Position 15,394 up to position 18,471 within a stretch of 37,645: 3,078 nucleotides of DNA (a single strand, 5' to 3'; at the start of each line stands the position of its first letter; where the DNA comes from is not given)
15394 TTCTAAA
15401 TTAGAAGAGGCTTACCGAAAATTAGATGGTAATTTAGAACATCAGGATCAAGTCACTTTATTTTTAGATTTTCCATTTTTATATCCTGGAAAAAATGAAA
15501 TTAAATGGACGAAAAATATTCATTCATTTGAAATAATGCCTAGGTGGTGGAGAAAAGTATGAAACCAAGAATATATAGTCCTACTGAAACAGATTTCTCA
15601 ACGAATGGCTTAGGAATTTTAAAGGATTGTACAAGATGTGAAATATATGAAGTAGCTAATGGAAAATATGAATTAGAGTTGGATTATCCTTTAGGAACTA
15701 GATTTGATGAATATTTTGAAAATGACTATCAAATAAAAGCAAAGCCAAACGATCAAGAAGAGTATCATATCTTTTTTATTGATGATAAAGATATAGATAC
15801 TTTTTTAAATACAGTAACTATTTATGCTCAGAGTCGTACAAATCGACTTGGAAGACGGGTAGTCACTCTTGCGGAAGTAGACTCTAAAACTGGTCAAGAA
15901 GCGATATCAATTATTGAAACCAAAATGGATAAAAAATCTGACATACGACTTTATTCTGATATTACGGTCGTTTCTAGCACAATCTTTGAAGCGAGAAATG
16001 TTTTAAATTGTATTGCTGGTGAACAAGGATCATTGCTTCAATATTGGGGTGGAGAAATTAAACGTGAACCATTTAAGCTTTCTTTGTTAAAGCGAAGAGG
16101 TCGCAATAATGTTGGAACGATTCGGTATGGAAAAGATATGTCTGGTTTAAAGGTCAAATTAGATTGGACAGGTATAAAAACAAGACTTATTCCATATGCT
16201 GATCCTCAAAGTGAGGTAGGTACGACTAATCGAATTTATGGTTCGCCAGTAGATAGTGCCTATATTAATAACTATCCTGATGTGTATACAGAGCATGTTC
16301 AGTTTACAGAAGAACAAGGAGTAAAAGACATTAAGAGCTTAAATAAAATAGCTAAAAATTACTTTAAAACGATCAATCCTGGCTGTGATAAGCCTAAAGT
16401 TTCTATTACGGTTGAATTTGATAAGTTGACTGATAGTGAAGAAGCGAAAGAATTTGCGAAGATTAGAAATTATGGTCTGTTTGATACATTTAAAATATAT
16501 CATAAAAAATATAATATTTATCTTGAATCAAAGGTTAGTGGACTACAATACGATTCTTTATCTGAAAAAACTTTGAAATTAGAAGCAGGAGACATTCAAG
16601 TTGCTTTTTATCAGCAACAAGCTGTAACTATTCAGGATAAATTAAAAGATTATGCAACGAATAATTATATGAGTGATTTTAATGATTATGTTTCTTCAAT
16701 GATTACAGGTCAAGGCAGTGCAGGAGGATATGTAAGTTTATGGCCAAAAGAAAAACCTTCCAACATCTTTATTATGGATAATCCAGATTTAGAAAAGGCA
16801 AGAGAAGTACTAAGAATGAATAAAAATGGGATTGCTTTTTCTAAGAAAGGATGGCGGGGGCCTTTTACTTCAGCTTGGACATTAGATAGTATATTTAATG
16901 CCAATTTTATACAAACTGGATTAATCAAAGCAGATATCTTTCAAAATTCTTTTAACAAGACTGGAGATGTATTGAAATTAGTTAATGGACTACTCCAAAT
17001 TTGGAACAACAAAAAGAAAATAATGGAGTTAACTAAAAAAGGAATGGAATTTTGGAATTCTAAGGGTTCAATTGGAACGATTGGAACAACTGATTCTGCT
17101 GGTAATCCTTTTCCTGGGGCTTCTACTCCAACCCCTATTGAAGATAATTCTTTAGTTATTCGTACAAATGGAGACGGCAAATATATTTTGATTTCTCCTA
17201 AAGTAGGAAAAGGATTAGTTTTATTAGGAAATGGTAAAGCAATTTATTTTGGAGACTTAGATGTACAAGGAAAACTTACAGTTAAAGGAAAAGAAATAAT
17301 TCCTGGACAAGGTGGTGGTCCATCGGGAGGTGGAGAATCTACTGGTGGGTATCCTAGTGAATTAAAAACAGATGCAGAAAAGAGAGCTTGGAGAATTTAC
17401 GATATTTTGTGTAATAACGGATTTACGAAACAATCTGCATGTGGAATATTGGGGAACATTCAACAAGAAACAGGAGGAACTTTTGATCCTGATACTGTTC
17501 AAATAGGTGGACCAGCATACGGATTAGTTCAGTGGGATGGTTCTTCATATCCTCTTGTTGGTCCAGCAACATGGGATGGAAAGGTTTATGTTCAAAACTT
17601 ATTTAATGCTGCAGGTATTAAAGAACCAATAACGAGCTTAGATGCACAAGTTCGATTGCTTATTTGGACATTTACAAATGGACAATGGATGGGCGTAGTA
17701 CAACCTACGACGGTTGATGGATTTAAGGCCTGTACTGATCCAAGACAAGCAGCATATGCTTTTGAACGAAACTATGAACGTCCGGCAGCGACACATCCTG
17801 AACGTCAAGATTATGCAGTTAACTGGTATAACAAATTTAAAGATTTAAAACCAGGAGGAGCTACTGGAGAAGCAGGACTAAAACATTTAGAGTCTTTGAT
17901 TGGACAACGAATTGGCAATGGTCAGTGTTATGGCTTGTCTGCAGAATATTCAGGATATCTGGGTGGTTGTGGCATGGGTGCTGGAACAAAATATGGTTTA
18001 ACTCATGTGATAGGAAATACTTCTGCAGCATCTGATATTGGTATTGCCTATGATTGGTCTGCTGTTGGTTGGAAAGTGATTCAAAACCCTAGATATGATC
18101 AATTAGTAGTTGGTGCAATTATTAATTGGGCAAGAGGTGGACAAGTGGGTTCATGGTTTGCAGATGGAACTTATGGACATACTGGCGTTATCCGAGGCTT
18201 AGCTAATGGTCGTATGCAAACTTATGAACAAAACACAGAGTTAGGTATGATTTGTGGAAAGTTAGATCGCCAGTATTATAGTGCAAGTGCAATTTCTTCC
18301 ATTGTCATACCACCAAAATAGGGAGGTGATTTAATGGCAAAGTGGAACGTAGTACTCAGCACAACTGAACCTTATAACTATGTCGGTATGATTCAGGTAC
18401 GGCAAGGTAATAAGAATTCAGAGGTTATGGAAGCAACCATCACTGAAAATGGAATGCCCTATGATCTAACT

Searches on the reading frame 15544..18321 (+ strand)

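Call 52: search_protein_families(library=phrogs, proteins=[window:15544-18321:+], max_evalue=0.00001)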
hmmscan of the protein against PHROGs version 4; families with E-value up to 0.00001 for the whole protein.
window:15544-18321:+ (925 aa): 18 families
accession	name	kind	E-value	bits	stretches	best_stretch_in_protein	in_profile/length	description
phrog_1067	-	head and packaging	5.1e-243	810.7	1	1-925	1-911/991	minor head protein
phrog_11857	-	unknown function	9.3e-192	640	1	491-925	176-654/655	-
phrog_5555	-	tail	1.1e-75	256.5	1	10-465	4-451/788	tail protein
phrog_2270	-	unknown function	1.2e-52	180.7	1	10-374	3-353/637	-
phrog_13289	-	tail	9e-47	160.7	1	9-368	3-360/938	tail protein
phrog_7142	-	tail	7.2e-38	131.5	1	8-357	3-338/622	tail protein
phrog_1330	-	tail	7.7e-35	121.1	1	5-367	4-376/1361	tail protein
phrog_7043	-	tail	3.9e-27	96.2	1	65-491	64-494/1077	tail protein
phrog_11037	-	unknown function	1.1e-25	91.6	1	609-775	12-165/365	-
phrog_33972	-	tail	2e-25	90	1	9-358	5-359/714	tail protein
phrog_12329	-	head and packaging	1.1e-17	64.4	1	18-370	10-373/833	virion structural protein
phrog_35693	-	unknown function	1.4e-16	60.5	1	596-769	140-307/858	-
phrog_12493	-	tail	5.5e-14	52.1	1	6-238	3-245/950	tail protein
phrog_9886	-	unknown function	5.7e-12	45.3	1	372-470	380-478/940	-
phrog_9570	-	tail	1.1e-11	45.4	1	604-752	469-600/689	tail length tape measure protein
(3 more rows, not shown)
